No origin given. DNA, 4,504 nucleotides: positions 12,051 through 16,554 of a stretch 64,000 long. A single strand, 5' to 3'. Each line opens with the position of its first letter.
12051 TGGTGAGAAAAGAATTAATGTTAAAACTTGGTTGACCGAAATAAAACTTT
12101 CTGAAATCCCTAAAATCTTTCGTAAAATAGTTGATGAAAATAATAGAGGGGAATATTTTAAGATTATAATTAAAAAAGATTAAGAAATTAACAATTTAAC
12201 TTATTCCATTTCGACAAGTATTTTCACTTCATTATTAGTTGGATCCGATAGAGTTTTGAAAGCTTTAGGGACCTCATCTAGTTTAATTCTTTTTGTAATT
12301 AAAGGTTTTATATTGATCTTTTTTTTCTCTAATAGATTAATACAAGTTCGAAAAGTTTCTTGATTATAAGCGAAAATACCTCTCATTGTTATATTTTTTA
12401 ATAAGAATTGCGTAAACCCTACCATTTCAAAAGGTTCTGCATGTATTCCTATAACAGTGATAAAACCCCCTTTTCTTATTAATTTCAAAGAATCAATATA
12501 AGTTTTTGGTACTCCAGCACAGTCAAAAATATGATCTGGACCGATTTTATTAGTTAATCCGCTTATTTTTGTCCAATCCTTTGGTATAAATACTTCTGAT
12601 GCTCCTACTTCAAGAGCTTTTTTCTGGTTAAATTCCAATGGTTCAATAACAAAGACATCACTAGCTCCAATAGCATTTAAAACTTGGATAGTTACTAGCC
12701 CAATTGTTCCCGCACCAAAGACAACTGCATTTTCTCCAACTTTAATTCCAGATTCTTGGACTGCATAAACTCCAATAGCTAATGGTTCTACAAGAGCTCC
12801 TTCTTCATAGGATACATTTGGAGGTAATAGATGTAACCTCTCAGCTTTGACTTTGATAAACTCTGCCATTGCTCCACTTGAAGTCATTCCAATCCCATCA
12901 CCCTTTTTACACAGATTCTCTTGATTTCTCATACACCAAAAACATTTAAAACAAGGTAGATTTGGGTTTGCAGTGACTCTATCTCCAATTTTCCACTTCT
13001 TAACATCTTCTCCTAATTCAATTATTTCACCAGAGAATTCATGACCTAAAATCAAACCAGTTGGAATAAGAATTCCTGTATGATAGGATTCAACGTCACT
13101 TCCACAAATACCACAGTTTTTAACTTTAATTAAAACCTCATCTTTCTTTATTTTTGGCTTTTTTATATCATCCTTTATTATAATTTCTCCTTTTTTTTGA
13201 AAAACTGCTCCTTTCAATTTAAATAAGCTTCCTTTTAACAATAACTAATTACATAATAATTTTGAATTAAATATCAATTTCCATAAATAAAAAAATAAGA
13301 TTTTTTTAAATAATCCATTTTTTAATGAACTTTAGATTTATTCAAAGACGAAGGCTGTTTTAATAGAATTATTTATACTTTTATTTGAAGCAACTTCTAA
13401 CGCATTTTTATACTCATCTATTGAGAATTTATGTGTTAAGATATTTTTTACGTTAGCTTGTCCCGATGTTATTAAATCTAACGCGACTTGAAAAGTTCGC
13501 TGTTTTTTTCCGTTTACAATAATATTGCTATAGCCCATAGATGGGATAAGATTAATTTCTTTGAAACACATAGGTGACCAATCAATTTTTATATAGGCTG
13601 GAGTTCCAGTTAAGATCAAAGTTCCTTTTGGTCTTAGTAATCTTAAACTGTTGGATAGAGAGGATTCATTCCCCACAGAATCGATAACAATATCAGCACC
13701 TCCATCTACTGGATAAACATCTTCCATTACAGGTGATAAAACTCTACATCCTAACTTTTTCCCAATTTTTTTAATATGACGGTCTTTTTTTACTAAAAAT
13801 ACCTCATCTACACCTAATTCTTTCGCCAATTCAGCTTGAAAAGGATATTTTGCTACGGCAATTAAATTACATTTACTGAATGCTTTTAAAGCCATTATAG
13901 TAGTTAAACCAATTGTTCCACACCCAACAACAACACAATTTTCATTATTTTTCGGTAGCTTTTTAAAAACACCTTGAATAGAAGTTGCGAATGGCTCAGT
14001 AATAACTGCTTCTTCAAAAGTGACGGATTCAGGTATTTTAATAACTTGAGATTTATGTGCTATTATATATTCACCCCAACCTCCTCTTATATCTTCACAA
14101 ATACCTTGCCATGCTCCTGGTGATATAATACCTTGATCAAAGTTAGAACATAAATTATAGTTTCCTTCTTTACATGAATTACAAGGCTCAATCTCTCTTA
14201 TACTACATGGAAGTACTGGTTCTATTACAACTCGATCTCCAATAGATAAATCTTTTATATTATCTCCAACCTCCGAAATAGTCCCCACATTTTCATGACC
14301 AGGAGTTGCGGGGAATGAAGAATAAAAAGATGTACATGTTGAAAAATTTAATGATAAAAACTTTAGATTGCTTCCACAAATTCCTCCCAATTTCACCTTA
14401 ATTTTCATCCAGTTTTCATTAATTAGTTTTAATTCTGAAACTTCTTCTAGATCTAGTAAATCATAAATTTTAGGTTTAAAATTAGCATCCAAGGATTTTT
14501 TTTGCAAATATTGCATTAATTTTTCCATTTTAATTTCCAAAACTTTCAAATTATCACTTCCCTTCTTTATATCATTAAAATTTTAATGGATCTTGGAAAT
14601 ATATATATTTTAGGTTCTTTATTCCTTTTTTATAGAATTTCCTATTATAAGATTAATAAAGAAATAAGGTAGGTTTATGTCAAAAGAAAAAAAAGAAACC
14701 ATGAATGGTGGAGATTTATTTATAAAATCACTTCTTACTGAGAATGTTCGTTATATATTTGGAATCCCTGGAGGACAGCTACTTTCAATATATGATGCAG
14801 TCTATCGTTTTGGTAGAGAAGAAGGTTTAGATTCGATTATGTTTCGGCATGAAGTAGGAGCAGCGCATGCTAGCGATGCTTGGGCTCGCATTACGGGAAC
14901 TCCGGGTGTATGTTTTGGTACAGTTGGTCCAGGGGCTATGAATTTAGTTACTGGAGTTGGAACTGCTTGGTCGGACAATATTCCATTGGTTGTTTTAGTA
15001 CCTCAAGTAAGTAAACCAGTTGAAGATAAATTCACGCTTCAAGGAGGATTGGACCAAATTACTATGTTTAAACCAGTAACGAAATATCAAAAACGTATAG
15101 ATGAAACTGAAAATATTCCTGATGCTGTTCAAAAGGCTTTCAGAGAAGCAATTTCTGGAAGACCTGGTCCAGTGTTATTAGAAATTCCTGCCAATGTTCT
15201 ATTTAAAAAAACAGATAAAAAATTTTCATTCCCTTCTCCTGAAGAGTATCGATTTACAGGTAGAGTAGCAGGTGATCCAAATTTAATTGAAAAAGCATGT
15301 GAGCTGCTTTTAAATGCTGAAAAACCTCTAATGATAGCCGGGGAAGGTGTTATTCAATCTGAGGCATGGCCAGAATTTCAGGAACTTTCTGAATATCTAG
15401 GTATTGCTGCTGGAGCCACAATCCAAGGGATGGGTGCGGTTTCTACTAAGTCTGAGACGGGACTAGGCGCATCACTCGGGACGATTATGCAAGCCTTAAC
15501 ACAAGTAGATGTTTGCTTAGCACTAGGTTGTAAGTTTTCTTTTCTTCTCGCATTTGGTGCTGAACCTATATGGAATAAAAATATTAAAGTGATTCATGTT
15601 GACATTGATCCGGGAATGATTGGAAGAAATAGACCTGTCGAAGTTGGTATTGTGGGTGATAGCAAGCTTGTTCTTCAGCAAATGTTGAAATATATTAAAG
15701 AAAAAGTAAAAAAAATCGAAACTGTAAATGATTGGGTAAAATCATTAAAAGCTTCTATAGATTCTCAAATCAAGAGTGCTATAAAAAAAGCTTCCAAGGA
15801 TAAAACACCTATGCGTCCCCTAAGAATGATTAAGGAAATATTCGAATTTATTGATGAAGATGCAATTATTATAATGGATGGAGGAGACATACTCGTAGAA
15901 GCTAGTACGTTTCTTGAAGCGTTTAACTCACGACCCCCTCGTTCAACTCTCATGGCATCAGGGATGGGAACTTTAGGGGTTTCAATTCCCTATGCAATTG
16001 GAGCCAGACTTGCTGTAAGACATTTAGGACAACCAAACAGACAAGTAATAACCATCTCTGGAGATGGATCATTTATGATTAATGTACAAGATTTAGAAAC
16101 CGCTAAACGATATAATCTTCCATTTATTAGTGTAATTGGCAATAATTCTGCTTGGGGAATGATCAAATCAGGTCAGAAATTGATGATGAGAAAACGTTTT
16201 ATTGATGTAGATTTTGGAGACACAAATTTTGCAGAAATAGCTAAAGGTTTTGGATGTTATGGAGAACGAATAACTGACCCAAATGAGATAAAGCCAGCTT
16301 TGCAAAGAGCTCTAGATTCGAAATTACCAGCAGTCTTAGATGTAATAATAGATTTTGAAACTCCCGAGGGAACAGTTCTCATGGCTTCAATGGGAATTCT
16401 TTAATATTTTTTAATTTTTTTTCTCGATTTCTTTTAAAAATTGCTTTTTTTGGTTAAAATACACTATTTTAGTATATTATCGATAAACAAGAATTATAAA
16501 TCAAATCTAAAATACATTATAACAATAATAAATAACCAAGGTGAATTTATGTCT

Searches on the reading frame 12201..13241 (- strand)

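Call 9: search_protein_families(library=pfam, proteins=[window:12201-13241:-], max_evalue=0.001)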
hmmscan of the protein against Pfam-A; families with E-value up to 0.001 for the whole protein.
window:12201-13241:- (346 aa): 4 families
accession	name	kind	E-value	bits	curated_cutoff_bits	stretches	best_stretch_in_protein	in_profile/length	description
PF08240.17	ADH_N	-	5.7e-29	100.9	23.5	1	33-140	2-103/104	Alcohol dehydrogenase GroES-like domain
PF00107.32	ADH_zinc_N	-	5.6e-24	85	31.8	1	180-305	2-128/129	Zinc-binding dehydrogenase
PF16912.11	Glu_dehyd_C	-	1.1e-14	54.9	34.9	1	148-344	4-210/211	Glucose dehydrogenase C-terminus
PF13602.12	ADH_zinc_N_2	-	6.3e-09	37.3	27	1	227-332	16-124/134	Zinc-binding dehydrogenase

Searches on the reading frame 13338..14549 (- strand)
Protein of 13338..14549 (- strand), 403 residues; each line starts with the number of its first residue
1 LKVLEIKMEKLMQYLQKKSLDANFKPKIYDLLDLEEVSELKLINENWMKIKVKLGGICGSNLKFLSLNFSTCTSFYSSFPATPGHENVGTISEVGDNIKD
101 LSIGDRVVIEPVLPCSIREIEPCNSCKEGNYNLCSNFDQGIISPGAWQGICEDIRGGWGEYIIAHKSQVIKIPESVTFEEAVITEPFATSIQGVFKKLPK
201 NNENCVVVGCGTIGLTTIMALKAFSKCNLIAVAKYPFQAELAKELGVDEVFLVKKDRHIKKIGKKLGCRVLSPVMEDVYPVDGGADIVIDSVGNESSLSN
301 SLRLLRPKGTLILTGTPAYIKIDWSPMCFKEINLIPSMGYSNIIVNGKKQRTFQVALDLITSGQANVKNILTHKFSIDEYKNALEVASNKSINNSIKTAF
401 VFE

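Call 9: search_protein_families(library=pfam, proteins=[window:13338-14549:-], max_evalue=0.001)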
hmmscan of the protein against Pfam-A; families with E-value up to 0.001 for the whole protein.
window:13338-14549:- (403 aa): 4 families
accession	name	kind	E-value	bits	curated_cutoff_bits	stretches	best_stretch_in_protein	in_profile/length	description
PF08240.17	ADH_N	-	4.1e-23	82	23.5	1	45-174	2-104/104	Alcohol dehydrogenase GroES-like domain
PF00107.32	ADH_zinc_N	-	2.2e-18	66.9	31.8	1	213-360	2-127/129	Zinc-binding dehydrogenase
PF16912.11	Glu_dehyd_C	-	2e-07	31.1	34.9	1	201-389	30-203/211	Glucose dehydrogenase C-terminus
PF13602.12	ADH_zinc_N_2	-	2.9e-06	28.7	27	1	281-386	19-122/134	Zinc-binding dehydrogenase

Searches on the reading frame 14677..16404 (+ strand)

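Call 9: search_protein_families(library=pfam, proteins=[window:14677-16404:+], max_evalue=0.001)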
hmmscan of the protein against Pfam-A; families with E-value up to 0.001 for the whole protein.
window:14677-16404:+ (575 aa): 3 families
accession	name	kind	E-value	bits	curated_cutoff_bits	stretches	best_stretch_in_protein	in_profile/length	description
PF02775.26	TPP_enzyme_C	-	7.7e-41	139.8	21.9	1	415-556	12-151/151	Thiamine pyrophosphate enzyme, C-terminal TPP binding domain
PF02776.23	TPP_enzyme_N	-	4.5e-32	110.8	26.8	1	9-130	1-119/119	Thiamine pyrophosphate enzyme, N-terminal TPP binding domain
PF00205.28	TPP_enzyme_M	-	5.9e-31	107.4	30.4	1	204-335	1-136/137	Thiamine pyrophosphate enzyme, central domain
